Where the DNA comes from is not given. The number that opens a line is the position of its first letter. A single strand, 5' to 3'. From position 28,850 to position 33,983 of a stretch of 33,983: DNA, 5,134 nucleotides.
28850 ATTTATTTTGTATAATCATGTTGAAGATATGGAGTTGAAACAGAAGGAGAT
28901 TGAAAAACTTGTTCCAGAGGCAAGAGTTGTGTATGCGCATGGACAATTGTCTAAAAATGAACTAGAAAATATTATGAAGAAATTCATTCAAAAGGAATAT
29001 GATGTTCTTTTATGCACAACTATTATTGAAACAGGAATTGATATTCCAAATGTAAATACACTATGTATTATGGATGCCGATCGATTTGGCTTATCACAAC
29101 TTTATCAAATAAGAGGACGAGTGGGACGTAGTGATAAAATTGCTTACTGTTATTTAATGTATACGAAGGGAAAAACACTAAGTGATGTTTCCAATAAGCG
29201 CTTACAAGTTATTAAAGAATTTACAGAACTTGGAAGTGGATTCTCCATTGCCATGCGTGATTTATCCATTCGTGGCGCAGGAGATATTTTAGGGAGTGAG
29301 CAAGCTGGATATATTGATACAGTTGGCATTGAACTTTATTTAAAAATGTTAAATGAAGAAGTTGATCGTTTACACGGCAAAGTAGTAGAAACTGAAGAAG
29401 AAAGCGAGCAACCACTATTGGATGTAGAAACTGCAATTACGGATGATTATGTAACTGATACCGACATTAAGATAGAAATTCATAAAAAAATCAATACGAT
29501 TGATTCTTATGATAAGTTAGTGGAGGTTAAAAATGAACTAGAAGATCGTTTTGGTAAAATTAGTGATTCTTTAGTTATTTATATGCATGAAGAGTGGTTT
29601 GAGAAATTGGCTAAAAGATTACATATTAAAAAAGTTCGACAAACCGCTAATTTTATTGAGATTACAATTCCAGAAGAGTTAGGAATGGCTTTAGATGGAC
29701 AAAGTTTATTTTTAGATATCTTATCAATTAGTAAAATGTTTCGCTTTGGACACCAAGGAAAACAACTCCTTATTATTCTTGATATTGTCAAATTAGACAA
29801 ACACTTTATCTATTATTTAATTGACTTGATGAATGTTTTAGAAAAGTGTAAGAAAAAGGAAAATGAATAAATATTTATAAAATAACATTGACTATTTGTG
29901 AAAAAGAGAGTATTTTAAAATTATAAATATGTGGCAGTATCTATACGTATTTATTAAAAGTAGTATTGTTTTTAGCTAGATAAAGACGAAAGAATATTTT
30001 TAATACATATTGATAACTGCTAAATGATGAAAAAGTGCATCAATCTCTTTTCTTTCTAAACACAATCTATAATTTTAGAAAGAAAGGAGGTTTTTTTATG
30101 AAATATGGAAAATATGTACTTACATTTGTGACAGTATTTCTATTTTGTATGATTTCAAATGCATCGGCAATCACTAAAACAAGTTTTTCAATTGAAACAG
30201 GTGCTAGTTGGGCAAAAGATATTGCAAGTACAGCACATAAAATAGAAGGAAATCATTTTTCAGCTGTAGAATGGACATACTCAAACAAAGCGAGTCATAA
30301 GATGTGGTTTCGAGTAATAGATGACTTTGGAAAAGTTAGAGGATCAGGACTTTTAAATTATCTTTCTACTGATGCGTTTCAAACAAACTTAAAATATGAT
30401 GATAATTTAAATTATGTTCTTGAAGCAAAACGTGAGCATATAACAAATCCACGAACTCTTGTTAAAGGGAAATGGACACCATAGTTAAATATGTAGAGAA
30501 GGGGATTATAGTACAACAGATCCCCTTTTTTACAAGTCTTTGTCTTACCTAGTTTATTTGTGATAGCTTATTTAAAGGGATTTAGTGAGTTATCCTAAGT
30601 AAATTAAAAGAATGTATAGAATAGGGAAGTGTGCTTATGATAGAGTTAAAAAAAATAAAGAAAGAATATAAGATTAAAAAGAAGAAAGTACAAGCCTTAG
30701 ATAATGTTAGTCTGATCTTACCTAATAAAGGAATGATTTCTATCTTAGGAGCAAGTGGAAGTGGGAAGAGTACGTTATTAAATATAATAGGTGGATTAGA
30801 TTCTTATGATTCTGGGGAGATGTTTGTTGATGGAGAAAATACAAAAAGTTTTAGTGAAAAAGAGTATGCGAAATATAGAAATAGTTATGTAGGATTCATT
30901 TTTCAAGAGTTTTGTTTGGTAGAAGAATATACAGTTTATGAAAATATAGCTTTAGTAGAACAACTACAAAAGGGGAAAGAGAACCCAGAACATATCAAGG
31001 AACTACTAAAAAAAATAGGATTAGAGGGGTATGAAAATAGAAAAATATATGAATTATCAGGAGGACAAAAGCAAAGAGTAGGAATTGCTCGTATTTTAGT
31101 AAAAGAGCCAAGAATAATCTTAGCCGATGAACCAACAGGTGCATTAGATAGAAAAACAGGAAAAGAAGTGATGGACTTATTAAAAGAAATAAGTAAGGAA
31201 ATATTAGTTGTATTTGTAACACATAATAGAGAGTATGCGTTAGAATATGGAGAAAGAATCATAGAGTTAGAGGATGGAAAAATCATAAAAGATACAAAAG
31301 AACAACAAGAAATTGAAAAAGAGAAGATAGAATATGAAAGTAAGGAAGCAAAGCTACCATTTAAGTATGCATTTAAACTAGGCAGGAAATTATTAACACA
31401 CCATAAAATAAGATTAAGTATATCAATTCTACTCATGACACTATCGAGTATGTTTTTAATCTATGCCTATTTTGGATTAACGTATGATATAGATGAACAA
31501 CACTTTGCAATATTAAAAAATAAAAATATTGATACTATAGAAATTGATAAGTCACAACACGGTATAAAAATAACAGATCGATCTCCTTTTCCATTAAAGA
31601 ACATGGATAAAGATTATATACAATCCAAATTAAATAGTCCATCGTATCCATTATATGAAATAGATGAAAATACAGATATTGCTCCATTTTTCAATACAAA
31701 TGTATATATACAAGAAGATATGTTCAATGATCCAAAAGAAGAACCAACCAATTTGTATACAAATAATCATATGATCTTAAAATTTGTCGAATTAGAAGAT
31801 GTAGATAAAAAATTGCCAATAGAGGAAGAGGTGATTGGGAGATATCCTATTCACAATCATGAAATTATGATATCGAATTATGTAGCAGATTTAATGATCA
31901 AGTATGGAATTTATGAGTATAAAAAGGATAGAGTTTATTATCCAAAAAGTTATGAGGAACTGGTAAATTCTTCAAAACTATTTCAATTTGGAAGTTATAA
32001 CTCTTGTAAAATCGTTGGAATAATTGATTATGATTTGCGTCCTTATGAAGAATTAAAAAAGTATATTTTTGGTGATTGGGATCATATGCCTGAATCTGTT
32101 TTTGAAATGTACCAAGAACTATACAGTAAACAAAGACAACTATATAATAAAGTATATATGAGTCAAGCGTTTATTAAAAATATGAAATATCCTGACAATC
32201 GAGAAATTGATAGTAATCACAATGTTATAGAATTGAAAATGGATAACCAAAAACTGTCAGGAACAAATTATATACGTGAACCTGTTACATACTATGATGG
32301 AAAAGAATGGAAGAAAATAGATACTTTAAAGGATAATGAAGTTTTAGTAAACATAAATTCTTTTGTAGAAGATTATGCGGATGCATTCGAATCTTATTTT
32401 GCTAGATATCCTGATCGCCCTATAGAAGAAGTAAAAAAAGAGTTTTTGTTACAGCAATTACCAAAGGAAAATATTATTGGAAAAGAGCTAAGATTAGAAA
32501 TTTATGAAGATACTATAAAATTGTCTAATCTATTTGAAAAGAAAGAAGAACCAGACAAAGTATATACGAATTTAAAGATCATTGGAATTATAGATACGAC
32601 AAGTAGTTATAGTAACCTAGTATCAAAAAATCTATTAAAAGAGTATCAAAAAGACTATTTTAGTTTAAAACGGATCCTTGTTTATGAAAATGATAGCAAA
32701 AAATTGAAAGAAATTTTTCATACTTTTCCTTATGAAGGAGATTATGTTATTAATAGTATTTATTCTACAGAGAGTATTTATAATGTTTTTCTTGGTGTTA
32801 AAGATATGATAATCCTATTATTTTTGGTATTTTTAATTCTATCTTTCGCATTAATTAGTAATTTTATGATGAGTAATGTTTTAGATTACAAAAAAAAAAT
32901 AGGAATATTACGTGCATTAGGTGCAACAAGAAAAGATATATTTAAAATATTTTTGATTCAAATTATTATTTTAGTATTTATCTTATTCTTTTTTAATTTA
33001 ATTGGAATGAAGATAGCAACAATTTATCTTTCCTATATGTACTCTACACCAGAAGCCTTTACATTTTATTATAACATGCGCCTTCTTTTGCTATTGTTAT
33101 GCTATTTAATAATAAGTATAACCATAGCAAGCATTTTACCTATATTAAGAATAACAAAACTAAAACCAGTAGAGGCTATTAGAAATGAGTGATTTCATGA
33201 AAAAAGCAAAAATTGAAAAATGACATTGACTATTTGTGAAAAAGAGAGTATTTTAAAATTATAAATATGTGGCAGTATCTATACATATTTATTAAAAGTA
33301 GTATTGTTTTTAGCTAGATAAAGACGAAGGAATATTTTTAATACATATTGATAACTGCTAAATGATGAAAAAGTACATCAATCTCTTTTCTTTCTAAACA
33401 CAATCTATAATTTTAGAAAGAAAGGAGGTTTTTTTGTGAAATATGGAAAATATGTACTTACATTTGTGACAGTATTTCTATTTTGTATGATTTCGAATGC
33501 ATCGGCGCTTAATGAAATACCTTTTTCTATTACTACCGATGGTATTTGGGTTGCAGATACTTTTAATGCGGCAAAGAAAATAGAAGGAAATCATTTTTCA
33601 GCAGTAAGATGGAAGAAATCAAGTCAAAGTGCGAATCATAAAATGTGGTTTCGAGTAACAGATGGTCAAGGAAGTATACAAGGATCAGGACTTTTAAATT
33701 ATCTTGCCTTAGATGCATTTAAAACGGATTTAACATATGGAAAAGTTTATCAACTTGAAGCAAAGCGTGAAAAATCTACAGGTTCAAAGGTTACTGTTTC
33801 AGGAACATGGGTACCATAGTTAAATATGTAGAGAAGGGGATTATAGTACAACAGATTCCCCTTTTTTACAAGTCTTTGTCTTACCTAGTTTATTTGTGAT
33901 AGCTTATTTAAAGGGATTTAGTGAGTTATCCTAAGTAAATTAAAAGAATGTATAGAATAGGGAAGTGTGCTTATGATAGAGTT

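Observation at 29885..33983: Tandem array of cassettes pairing a small secreted protein with a MacB-like ABC transporter: near-identical flanks around a highly diverged core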

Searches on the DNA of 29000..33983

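Call 5: search_rna_families(source=window, start=29000, end=33983, threshold=evalue, max_evalue=1)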
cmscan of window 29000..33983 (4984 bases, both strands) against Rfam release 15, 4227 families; matches with E-value up to 1: 0.
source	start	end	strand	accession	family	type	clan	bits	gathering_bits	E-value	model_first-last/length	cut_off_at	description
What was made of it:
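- On Known cis-regulatory RNA (Rfam): No match at E<=1 in 29000-33983 (call 5).
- Tried and rejected: No match (call 5).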
